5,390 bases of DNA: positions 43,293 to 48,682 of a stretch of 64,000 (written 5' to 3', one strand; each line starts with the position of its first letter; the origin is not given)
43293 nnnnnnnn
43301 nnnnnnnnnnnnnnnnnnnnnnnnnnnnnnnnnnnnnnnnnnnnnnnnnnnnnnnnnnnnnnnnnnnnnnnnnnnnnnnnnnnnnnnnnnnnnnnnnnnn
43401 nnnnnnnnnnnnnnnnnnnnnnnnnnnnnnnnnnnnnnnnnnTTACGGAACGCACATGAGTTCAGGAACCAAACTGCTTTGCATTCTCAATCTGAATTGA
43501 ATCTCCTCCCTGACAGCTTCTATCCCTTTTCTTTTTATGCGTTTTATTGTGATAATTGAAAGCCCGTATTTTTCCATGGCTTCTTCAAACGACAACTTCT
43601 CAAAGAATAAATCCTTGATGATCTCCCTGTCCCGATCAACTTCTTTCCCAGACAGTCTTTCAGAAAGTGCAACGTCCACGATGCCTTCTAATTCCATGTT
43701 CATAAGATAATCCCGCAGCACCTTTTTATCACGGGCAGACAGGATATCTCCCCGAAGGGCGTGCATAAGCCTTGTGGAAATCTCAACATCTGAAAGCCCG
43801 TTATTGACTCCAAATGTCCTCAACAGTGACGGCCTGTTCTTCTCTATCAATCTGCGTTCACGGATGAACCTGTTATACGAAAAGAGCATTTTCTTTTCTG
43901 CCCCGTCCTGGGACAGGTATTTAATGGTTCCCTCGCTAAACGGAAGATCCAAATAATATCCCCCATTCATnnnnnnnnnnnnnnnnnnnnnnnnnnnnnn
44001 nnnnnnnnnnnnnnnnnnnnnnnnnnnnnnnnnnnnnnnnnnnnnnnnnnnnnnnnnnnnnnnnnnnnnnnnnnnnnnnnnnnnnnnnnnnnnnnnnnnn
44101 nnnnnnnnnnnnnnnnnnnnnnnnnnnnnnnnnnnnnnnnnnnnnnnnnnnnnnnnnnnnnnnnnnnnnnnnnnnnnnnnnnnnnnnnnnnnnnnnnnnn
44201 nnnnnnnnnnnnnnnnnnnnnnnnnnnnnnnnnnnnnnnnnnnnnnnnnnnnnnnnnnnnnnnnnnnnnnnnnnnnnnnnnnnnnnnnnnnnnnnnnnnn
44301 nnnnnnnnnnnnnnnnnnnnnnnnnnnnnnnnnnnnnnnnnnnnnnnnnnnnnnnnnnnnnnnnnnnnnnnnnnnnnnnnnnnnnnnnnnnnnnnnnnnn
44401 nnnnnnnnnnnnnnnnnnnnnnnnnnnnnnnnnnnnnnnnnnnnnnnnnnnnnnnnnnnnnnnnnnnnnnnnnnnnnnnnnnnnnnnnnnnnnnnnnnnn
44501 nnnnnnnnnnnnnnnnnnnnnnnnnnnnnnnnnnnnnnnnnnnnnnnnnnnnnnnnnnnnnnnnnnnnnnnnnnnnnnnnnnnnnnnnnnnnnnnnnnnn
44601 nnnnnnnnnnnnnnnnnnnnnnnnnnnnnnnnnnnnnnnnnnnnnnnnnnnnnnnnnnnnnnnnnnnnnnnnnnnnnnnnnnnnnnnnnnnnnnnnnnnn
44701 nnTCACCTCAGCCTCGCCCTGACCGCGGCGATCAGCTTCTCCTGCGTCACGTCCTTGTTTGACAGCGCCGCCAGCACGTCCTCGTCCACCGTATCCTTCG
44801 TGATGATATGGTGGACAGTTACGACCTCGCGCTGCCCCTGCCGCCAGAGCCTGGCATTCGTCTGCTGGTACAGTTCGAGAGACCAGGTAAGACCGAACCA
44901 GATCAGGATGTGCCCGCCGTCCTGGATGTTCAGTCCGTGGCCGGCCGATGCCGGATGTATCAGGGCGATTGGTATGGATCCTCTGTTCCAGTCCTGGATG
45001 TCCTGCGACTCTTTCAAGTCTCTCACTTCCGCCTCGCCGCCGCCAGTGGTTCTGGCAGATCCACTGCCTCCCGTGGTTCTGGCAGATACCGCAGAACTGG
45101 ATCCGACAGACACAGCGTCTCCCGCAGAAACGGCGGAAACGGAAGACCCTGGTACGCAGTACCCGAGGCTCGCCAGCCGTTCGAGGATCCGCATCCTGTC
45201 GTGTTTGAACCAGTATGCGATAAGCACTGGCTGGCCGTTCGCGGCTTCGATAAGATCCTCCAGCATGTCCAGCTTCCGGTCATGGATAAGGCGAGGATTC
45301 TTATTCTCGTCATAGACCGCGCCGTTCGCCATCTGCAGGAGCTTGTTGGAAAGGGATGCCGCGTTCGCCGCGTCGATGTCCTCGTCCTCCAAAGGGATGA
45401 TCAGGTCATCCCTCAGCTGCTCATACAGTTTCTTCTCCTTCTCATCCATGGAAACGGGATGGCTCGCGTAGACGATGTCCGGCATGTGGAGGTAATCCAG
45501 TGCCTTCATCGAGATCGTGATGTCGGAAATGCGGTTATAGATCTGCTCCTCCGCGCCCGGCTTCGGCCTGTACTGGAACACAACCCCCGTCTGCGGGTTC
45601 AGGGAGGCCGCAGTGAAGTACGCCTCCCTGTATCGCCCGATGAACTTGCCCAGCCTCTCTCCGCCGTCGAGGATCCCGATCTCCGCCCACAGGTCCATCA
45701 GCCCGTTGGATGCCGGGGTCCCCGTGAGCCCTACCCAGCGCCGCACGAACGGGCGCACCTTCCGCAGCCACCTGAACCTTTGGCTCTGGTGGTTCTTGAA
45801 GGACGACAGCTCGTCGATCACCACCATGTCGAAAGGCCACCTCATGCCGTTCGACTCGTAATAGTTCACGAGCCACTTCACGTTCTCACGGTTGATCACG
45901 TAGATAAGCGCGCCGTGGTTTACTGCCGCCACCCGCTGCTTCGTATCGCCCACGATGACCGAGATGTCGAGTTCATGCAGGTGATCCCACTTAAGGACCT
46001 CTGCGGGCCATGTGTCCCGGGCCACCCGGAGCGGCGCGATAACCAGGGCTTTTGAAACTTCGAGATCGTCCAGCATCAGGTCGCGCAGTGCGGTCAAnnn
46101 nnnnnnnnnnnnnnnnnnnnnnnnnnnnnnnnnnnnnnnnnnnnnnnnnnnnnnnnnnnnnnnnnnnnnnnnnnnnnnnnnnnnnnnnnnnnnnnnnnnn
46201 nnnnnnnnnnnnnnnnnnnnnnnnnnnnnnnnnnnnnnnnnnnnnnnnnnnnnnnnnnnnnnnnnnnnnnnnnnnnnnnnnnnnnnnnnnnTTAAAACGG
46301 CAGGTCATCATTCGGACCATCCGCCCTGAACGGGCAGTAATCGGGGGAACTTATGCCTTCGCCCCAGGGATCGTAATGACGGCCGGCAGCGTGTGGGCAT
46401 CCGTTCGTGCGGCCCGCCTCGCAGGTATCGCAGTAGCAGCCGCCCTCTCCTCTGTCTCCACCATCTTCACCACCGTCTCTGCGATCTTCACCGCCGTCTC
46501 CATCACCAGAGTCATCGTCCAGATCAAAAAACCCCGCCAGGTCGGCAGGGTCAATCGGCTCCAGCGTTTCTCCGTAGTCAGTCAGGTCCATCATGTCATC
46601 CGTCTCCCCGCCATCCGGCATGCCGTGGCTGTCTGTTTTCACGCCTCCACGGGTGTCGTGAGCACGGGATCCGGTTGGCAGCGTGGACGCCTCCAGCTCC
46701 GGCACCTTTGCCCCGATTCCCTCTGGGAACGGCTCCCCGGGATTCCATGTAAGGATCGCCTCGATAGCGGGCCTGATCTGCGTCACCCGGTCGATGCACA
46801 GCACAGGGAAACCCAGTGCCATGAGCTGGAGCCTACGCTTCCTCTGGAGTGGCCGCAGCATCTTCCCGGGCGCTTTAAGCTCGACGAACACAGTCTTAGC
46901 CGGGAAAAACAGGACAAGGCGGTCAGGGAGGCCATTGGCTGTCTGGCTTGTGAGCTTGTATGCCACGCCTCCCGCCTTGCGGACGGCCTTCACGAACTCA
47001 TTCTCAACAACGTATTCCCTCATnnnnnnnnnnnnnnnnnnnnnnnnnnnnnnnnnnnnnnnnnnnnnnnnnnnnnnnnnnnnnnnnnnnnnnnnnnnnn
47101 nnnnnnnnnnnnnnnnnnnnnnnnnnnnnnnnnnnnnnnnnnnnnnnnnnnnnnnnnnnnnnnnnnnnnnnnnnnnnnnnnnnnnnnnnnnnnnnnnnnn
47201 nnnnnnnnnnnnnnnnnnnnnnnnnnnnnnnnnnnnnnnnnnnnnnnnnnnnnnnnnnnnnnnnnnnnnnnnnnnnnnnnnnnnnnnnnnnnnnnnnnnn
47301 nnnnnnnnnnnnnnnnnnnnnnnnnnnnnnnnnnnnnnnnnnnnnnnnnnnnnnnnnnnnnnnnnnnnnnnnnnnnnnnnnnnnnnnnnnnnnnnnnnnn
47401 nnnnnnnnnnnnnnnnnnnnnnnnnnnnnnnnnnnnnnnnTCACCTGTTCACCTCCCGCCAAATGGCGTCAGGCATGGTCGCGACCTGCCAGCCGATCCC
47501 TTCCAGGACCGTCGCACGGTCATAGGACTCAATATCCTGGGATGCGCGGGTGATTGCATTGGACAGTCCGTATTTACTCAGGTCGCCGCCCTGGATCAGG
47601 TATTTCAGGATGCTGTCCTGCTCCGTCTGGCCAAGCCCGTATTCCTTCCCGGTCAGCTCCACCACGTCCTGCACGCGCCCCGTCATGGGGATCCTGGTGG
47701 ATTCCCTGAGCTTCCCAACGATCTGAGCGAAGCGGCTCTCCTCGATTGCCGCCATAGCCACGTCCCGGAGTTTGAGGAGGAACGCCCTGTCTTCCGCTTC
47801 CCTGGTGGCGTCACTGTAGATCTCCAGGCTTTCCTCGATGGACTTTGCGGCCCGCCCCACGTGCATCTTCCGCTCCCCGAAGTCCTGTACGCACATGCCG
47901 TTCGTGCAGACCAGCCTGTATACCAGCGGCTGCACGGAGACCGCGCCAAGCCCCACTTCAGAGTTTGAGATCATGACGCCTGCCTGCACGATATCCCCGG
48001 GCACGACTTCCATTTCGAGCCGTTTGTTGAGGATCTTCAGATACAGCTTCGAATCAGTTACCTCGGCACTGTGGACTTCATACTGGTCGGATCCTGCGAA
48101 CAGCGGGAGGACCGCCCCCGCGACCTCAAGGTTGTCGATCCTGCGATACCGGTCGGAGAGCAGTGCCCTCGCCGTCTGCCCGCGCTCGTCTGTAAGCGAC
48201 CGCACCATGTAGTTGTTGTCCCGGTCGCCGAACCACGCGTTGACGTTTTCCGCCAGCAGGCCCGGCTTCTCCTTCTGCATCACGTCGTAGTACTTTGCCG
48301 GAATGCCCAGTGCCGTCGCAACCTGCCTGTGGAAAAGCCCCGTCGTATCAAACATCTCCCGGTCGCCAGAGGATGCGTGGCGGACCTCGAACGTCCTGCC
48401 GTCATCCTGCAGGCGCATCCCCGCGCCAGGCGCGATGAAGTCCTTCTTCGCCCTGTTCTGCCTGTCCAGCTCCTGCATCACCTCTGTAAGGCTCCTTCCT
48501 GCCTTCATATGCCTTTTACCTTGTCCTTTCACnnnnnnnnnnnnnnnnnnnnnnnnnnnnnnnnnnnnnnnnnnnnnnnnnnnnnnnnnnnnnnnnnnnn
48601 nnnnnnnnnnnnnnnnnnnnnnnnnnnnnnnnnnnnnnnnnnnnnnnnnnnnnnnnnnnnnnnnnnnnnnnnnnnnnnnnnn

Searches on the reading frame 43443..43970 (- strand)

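Call 22: search_protein_families(library=pfam, proteins=[window:43443-43970:-], max_evalue=0.001)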
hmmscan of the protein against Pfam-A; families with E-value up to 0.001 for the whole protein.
window:43443-43970:- (175 aa): 1 family
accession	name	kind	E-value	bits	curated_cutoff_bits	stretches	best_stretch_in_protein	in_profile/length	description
PF04545.22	Sigma70_r4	-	9.1e-09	35.1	24.1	1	112-155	7-50/50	Sigma-70, region 4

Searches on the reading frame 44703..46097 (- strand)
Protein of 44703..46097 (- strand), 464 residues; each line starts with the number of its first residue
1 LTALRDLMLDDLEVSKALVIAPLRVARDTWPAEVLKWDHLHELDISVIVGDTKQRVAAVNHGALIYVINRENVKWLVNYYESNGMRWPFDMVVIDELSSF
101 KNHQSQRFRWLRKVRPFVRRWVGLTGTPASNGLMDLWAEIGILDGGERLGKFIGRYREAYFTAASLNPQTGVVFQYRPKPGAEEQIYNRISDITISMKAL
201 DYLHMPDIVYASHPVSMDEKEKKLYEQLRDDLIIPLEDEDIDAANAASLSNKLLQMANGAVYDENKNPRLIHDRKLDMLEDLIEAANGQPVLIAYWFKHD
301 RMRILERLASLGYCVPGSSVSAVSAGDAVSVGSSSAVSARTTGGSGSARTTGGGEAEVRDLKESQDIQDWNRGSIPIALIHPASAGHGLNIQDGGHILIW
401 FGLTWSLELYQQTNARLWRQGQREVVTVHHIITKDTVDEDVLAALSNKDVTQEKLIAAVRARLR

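Call 22: search_protein_families(library=pfam, proteins=[window:44703-46097:-], max_evalue=0.001)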
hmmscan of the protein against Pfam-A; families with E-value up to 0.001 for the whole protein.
window:44703-46097:- (464 aa): 2 families
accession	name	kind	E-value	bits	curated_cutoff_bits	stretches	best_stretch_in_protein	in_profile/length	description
PF00176.29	SNF2-rel_dom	-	7.7e-12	45.3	24.9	1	15-138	52-173/290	SNF2-related domain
PF00271.37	Helicase_C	-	0.00023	21.8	23.5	0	365-421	56-110/110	Helicase conserved C-terminal domain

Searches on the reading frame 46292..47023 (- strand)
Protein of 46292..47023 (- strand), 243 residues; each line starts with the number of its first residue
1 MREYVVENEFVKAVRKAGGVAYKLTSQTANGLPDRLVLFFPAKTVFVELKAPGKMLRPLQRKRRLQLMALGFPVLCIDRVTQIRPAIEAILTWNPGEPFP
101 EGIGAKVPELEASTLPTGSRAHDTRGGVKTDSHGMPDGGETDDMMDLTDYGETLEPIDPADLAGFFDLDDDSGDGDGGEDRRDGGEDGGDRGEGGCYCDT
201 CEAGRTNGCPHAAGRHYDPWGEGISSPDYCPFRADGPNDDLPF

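Call 23: search_protein_families(library=phrogs, proteins=[window:46292-47023:-], max_evalue=0.00001)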
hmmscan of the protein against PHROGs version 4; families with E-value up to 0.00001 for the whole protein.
window:46292-47023:- (243 aa): 1 family
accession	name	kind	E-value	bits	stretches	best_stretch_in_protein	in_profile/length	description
phrog_93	-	DNA, RNA and nucleotide metabolism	1.3e-18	68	1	1-106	352-457/613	endonuclease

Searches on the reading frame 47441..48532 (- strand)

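Call 23: search_protein_families(library=phrogs, proteins=[window:47441-48532:-], max_evalue=0.00001)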
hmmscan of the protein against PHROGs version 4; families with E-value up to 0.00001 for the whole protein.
window:47441-48532:- (363 aa): 1 family
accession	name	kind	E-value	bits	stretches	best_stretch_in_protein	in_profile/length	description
phrog_1362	-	unknown function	1.5e-47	163.5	1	26-352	40-384/391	-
